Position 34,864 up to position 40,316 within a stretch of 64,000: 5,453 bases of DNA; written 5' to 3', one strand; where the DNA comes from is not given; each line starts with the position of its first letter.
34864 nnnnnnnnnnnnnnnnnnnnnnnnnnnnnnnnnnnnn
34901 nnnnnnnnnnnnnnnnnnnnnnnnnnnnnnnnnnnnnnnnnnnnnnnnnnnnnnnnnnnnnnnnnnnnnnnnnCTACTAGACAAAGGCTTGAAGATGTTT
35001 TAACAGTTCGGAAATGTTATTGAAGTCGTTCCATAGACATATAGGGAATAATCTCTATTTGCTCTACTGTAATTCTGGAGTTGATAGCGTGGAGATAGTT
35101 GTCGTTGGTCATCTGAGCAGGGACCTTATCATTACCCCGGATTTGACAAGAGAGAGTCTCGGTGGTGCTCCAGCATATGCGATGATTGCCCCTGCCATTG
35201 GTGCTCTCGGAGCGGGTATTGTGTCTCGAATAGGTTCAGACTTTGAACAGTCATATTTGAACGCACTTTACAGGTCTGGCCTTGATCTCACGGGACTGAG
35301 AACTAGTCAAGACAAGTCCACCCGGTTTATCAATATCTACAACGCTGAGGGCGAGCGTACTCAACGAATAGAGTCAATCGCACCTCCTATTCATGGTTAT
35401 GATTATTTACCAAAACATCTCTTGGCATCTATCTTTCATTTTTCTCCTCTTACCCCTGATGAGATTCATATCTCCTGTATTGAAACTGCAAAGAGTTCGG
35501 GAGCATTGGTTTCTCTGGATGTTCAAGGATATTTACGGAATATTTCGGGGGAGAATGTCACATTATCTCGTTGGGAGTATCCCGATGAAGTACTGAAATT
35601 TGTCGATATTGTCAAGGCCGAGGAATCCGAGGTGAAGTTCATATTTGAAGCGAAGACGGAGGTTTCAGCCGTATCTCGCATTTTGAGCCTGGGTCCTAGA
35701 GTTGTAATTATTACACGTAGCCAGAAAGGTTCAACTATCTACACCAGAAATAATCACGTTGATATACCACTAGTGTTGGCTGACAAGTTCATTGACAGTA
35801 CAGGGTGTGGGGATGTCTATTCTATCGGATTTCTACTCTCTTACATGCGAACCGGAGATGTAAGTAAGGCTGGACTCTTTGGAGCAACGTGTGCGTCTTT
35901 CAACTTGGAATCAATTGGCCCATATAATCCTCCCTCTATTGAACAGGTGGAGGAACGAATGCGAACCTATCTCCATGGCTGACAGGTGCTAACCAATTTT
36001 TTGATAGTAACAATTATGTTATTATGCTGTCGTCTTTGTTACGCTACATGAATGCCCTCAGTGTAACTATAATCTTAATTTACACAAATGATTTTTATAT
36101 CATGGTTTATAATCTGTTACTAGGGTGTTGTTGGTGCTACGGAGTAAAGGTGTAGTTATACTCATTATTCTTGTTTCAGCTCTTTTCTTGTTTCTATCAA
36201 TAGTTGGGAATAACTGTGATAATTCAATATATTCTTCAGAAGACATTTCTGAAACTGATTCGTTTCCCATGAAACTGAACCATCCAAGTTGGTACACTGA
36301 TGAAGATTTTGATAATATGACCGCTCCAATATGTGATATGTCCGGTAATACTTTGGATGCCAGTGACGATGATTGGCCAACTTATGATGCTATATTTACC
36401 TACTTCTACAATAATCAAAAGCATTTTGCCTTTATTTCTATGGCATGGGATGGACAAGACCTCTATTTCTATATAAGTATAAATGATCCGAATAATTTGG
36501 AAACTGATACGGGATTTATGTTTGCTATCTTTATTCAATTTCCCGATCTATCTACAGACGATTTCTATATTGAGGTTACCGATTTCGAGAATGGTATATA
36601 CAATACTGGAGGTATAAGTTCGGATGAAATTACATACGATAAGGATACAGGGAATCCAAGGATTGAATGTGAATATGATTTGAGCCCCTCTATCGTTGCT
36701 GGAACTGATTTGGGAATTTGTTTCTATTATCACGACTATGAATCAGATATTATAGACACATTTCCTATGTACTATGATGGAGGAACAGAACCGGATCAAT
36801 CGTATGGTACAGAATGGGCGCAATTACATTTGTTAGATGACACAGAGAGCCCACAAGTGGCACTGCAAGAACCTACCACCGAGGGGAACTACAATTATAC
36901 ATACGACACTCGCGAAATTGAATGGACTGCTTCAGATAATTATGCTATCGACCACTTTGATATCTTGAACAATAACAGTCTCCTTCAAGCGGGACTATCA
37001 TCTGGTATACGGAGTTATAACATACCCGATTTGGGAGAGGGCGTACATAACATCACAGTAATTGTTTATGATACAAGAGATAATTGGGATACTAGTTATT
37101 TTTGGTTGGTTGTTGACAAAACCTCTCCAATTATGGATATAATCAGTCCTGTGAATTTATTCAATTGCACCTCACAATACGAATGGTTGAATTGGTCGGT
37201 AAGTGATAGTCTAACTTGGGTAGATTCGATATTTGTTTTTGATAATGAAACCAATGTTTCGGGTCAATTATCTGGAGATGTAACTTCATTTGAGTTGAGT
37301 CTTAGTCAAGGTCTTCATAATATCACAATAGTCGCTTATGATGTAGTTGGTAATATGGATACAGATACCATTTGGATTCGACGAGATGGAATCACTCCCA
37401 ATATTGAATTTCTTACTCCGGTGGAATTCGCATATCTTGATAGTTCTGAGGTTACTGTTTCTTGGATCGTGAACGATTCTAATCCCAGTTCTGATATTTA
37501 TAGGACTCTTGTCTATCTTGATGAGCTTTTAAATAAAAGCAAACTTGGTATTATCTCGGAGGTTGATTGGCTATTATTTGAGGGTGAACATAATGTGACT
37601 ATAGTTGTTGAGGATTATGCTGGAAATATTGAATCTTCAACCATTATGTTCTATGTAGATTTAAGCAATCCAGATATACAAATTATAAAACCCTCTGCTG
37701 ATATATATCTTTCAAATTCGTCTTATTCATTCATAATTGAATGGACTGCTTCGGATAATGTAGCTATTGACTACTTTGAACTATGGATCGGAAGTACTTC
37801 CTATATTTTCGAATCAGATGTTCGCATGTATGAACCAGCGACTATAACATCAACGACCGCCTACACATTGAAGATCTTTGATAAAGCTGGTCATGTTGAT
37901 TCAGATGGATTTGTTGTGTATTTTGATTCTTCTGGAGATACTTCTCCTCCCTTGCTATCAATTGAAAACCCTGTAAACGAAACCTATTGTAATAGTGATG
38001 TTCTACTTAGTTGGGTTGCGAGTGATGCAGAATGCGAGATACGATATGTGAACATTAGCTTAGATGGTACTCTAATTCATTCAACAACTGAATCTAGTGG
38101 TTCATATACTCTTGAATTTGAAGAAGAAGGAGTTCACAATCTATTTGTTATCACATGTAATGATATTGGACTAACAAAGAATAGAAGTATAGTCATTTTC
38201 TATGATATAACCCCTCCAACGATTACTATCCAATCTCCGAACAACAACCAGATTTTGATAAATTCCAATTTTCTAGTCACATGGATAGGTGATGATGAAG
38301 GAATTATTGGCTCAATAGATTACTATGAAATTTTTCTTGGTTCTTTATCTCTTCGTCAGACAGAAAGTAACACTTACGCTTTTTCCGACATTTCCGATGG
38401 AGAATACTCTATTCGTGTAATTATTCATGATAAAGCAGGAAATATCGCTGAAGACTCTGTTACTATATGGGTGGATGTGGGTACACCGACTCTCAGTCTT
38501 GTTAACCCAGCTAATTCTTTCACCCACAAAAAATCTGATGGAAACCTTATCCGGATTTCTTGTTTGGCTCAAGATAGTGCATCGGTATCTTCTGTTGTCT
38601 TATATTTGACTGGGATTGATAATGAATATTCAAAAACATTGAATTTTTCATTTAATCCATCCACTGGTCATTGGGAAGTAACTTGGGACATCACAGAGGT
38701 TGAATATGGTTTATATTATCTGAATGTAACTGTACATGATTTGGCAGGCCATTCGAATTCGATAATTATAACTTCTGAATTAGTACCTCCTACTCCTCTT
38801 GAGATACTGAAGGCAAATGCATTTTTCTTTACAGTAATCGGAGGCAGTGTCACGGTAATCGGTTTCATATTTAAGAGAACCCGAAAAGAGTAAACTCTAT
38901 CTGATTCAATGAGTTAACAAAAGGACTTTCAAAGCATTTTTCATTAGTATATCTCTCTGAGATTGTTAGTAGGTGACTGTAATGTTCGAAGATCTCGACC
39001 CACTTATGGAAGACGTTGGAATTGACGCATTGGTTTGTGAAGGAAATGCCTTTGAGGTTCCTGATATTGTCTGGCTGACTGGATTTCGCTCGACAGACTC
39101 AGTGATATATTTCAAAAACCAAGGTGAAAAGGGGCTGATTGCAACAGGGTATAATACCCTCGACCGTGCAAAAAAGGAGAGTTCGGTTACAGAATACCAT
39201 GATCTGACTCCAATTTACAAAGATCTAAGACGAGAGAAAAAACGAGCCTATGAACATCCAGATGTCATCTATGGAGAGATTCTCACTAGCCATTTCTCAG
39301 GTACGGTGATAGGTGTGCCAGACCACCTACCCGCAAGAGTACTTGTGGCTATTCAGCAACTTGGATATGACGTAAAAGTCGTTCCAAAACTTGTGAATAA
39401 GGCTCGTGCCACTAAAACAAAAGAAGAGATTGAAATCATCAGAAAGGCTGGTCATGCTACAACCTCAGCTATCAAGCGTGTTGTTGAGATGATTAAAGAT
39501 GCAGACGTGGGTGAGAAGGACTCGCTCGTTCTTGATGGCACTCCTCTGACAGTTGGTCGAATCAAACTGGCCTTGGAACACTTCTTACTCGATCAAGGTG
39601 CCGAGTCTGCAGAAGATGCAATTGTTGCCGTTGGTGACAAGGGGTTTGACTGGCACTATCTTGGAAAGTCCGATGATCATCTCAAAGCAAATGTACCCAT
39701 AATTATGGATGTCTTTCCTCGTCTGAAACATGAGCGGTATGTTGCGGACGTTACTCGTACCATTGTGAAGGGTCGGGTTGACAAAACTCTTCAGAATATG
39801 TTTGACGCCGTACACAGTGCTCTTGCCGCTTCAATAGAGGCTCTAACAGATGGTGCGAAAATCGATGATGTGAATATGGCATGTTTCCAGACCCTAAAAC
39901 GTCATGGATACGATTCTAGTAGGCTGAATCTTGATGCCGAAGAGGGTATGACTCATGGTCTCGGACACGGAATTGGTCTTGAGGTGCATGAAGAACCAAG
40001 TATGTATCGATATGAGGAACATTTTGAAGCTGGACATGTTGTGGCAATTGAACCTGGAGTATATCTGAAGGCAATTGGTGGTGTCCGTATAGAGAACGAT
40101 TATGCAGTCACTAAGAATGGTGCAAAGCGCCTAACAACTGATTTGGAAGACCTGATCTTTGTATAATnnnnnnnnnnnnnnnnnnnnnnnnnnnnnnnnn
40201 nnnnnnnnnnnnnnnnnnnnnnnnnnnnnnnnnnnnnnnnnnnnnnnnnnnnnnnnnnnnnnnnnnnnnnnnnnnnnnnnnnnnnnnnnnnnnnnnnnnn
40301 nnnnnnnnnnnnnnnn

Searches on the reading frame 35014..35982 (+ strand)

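Call 60: search_protein_families(library=pfam, proteins=[window:35014-35982:+])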
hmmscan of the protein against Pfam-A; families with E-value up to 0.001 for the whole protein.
window:35014-35982:+ (322 aa): 1 family
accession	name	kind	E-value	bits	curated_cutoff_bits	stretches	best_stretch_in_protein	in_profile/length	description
PF00294.29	PfkB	-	3.4e-22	79.6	25.8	1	28-306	4-298/302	pfkB family carbohydrate kinase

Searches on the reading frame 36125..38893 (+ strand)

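Call 60: search_protein_families(library=pfam, proteins=[window:36125-38893:+])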
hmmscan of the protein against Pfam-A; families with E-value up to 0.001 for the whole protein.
window:36125-38893:+ (922 aa): 6 families
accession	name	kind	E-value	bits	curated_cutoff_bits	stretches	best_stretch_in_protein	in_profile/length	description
PF17957.7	Big_7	-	2.6e-26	92.5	24.1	2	609-673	1-68/70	Bacterial Ig domain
PF19077.6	Big_13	-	5.3e-18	65.8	27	0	746-784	59-101/102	Bacterial Ig-like domain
PF13750.12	Big_3_3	-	1.2e-09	38.5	27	0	749-800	5-61/157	Bacterial Ig-like domain (group 3)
PF09136.16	Glucodextran_B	-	0.0001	22.6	27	0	755-784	53-82/83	Glucodextranase, domain B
PF12245.14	Big_3_2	-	0.00013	22.6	23.3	0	755-783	92-120/122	Bacterial Ig-like domain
PF22352.2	K319L-like_PKD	-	0.00022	21.6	27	0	742-783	43-84/84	K319L-like, PKD domain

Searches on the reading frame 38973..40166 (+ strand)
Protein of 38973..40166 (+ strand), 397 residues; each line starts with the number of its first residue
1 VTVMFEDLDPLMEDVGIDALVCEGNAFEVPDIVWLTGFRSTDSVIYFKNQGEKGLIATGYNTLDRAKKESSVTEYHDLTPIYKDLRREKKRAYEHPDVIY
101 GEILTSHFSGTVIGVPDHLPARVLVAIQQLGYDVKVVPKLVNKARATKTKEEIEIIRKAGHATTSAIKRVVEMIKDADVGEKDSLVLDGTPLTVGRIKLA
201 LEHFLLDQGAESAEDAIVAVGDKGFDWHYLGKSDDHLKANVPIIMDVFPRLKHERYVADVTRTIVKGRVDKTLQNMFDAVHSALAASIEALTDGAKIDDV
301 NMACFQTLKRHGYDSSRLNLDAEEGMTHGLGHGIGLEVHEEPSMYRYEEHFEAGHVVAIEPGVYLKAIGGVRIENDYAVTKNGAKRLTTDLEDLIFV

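Call 60: search_protein_families(library=pfam, proteins=[window:38973-40166:+])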
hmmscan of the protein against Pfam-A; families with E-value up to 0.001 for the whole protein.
window:38973-40166:+ (397 aa): 1 family
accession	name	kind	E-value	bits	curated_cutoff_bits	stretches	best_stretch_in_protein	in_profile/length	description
PF00557.29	Peptidase_M24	-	6.2e-42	144.2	23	1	154-381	1-208/208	Metallopeptidase family M24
